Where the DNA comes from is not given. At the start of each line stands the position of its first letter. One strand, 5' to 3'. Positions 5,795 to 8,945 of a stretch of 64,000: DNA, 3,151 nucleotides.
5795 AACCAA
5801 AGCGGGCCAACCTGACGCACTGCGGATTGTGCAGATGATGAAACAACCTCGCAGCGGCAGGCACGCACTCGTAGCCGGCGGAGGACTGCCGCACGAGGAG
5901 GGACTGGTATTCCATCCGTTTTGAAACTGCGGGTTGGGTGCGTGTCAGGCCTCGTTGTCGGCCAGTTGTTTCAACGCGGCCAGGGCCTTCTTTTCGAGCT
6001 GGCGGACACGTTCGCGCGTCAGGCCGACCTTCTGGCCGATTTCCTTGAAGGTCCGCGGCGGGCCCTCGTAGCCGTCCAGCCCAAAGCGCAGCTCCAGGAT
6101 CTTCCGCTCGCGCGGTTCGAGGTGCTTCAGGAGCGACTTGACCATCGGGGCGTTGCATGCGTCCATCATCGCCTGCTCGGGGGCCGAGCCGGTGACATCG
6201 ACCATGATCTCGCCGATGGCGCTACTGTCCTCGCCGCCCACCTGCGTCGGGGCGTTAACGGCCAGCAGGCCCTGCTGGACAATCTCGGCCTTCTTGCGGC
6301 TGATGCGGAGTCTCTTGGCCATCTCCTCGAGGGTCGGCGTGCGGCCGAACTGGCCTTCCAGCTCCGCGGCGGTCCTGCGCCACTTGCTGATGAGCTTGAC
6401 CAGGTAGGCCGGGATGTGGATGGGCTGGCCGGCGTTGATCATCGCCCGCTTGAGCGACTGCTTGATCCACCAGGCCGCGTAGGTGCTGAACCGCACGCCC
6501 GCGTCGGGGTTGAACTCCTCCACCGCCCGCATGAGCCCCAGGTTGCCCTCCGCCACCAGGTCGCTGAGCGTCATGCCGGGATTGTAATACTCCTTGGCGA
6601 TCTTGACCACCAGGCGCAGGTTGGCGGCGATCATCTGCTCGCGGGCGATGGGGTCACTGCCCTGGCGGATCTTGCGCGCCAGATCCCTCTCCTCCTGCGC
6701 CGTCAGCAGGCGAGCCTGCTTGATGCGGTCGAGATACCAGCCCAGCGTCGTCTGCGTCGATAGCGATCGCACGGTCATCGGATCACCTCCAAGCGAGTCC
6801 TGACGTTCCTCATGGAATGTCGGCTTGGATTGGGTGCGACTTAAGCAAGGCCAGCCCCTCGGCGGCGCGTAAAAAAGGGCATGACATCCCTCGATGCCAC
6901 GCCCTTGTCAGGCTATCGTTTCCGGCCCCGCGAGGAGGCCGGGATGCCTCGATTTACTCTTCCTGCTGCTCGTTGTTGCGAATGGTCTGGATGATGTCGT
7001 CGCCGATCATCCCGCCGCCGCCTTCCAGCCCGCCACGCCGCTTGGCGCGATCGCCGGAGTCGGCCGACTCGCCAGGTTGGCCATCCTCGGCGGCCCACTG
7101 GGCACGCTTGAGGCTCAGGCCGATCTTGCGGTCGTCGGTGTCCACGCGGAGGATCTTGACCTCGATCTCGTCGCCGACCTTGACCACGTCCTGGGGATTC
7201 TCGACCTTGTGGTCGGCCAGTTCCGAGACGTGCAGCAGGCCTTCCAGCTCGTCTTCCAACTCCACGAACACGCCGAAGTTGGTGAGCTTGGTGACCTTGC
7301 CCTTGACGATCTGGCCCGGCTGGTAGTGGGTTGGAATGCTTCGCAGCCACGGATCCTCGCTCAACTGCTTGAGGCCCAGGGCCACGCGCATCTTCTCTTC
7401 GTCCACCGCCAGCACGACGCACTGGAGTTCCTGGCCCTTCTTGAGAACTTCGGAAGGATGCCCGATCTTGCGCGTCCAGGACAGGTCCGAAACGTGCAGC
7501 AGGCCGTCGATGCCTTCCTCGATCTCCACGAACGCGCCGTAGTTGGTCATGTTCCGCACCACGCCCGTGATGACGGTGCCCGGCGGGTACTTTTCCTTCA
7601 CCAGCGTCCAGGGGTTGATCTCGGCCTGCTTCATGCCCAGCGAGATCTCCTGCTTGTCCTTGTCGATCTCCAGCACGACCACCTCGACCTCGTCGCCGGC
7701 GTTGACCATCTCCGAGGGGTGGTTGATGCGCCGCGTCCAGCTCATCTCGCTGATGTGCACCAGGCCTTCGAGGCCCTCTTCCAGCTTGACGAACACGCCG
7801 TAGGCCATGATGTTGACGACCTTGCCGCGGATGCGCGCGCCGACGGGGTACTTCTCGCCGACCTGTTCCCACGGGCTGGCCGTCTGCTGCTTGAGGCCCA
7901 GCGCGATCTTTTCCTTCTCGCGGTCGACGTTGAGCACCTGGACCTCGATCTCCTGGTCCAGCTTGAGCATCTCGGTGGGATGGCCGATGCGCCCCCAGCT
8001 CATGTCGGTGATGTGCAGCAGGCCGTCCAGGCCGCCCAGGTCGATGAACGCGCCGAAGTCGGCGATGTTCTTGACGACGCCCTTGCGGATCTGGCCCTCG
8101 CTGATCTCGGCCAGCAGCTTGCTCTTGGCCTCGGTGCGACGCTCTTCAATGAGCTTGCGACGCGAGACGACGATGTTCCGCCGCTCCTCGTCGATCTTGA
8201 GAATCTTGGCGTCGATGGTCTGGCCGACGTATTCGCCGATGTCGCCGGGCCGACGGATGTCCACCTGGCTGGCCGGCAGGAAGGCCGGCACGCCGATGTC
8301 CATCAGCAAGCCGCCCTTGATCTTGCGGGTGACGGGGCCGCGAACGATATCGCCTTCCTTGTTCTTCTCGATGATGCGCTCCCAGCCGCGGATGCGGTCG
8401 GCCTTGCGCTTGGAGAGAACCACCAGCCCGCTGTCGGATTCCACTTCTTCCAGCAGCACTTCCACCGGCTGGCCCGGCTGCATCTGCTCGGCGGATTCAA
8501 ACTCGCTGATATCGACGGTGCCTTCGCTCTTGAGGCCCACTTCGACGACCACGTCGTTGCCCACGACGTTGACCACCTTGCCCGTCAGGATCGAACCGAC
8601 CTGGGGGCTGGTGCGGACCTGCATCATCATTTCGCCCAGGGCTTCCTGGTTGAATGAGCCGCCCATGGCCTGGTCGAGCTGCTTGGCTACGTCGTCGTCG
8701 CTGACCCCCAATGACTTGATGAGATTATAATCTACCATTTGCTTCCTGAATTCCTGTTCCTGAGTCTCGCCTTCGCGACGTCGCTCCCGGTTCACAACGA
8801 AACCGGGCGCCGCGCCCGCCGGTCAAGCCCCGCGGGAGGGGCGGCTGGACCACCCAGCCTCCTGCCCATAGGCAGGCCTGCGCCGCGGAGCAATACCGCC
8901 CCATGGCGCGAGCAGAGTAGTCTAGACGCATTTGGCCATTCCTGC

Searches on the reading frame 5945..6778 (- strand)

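Call 41: search_protein_families(library=pfam, proteins=[window:5945-6778:-], max_evalue=0.001)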
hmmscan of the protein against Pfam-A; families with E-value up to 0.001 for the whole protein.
window:5945-6778:- (277 aa): 4 families
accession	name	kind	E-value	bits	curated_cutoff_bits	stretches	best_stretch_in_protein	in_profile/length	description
PF04545.22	Sigma70_r4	-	1.7e-20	72.7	24.1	1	216-271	1-50/50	Sigma-70, region 4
PF04542.20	Sigma70_r2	-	4.6e-18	65.2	24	1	49-112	1-64/71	Sigma-70 region 2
PF00140.25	Sigma70_r1_2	-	1e-09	38.6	22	1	12-40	3-31/34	Sigma-70 factor, region 1.2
PF04539.22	Sigma70_r3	-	1.1e-08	35.5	25.3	1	129-203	2-77/78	Sigma-70 region 3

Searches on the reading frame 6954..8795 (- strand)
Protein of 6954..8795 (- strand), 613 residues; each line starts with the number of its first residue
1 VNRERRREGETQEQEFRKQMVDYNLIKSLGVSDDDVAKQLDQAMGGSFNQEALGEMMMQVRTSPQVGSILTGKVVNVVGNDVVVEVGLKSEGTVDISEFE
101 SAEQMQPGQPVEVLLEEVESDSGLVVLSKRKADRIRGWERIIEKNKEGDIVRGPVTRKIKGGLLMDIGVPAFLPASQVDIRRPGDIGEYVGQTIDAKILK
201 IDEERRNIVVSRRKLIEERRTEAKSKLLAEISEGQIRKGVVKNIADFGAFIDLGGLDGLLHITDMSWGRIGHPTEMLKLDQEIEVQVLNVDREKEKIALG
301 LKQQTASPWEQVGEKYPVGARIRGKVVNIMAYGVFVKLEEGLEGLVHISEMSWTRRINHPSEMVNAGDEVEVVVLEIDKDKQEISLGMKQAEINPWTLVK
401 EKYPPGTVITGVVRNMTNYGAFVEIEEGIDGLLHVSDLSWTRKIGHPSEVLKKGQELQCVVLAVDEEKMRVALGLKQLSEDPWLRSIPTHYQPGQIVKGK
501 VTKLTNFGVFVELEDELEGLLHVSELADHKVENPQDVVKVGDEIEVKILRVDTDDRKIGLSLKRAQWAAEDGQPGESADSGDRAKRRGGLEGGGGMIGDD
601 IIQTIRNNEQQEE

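Call 41: search_protein_families(library=pfam, proteins=[window:6954-8795:-], max_evalue=0.001)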
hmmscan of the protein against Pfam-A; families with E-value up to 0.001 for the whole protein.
window:6954-8795:- (613 aa): 7 families
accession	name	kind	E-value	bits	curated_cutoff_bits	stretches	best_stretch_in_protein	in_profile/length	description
PF00575.29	S1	-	5.4e-104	341.1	22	6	492-563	3-74/74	S1 RNA binding domain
PF23459.1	S1_RRP5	-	3.5e-33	114.4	27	3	491-562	1-72/72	RRP5 S1 domain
PF21710.3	Spt6_S1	-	3.1e-19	69.5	27.5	0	403-476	14-87/91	Spt6, S1/OB domain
PF17092.11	PCB_OB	-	2.2e-10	41.7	27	0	312-373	25-96/111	Penicillin-binding protein OB-like domain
PF13509.12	S1_2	-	8.8e-10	39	21.8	0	494-546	2-46/61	S1 domain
PF18614.7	RNase_II_C_S1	-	3.4e-05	24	26.6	0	538-561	34-57/59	RNase II-type exonuclease C-terminal S1 domain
PF25522.1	OB_cyt-4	-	0.0007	20.5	27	0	527-558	36-71/77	Mitochondrial protein cyt-4, OB-fold domain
